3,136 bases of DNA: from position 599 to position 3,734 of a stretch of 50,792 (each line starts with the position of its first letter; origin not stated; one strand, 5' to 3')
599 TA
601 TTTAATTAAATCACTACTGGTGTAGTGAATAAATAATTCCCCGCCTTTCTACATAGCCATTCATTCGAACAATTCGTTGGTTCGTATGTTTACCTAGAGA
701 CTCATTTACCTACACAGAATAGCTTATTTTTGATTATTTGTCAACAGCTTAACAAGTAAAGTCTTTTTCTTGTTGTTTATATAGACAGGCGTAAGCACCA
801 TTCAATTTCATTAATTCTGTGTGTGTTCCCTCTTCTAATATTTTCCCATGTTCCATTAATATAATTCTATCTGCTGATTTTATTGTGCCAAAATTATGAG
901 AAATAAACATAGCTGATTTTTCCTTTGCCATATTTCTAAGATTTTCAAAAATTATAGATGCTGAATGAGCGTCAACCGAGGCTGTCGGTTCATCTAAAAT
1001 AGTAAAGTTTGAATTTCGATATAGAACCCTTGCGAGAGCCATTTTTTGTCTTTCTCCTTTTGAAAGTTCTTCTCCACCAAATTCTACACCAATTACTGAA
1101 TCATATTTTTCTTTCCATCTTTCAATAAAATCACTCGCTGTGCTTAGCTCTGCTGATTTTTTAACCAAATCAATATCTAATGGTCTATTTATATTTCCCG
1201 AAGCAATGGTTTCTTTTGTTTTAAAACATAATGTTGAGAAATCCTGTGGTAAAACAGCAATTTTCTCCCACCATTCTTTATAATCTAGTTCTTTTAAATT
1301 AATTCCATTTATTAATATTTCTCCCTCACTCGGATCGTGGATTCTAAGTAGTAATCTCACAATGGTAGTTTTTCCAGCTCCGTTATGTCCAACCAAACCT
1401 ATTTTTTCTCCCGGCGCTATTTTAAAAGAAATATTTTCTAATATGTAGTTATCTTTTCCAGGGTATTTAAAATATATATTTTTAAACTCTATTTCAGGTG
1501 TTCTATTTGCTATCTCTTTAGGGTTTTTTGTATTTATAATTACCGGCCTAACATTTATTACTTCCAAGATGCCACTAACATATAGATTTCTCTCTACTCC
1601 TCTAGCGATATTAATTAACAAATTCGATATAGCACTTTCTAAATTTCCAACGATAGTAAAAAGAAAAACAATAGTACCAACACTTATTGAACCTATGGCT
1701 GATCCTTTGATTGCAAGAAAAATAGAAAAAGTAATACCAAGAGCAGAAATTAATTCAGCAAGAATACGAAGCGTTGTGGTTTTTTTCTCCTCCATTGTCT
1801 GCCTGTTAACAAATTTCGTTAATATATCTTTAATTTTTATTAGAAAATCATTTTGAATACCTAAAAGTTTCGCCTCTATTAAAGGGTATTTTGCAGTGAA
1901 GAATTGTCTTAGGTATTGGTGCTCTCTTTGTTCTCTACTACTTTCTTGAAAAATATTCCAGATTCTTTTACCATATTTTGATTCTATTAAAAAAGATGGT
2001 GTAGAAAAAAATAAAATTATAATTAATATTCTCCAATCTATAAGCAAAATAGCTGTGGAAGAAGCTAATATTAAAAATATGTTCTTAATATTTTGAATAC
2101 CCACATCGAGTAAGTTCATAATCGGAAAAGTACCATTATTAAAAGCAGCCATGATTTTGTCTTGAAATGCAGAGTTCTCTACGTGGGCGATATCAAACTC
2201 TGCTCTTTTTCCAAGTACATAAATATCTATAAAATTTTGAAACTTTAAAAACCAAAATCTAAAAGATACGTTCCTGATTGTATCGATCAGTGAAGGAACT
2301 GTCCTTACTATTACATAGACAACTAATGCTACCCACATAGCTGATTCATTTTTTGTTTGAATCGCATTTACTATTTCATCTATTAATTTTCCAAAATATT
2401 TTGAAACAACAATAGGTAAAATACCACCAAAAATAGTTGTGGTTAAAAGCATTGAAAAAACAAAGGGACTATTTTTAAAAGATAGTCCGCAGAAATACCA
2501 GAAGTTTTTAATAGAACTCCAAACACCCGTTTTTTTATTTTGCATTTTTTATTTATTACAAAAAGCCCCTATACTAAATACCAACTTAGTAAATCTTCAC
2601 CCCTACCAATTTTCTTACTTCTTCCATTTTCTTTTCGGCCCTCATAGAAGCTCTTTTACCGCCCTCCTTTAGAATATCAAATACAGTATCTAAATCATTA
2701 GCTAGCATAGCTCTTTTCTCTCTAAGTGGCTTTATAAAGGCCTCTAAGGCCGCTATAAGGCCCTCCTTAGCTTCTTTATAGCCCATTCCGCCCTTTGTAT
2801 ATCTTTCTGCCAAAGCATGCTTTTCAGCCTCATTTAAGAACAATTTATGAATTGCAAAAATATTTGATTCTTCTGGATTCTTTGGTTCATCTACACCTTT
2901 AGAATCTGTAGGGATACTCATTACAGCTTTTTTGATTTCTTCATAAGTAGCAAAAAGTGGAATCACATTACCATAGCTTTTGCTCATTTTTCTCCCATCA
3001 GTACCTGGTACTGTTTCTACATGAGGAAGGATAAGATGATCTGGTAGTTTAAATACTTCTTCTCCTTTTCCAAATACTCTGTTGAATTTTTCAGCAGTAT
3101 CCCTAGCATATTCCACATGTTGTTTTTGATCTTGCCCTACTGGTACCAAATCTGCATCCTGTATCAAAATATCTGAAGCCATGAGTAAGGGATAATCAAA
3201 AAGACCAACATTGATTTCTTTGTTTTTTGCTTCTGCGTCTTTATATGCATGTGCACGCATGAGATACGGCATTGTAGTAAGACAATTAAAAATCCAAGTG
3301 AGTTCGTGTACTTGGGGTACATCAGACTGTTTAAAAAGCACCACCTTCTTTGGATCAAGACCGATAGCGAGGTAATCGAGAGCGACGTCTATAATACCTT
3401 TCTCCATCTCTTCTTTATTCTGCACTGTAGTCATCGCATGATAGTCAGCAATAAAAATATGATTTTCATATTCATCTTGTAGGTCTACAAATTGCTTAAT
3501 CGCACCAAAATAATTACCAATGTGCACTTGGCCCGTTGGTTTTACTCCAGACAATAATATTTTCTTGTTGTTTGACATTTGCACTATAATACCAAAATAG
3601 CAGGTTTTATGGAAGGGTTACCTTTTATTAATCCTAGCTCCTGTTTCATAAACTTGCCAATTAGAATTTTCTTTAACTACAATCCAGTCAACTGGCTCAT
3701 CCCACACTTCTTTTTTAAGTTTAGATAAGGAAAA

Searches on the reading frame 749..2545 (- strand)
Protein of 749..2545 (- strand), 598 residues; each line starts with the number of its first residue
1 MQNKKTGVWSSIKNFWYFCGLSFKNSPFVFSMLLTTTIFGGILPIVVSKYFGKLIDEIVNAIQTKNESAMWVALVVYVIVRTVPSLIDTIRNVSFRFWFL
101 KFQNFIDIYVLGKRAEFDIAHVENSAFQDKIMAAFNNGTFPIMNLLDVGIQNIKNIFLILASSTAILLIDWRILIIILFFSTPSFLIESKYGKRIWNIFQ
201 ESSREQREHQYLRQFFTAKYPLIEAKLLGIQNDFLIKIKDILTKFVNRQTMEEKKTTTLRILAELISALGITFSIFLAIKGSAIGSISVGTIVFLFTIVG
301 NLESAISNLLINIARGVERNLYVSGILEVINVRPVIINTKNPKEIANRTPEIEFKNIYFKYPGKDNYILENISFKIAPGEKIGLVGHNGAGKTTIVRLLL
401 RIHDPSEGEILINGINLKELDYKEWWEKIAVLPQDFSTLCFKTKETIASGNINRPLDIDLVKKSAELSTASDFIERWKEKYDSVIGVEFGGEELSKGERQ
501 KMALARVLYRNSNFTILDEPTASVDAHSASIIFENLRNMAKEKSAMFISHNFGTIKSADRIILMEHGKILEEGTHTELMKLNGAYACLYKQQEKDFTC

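Call 63: search_protein_families(library=pfam, proteins=[window:749-2545:-], max_evalue=0.00001)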
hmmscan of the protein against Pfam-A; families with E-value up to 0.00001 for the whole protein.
window:749-2545:- (598 aa): 2 families
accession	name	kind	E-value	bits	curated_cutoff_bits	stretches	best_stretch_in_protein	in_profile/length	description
PF00005.33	ABC_tran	-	1.3e-30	107.2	25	1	369-522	1-137/137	ABC transporter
PF02463.25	SMC_N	-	5.9e-07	29.6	40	0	406-565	107-212/220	RecF/RecN/SMC N terminal domain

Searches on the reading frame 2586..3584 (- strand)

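Call 77: search_protein_families(library=pfam, proteins=[window:2586-3584:-], max_evalue=0.001)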
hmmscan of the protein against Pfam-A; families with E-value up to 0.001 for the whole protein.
window:2586-3584:- (332 aa): 1 family
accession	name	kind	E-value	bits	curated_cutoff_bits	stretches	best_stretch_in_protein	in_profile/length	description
PF00579.31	tRNA-synt_1b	-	1.7e-64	218.4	21.1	1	5-283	3-290/292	tRNA synthetases class I (W and Y)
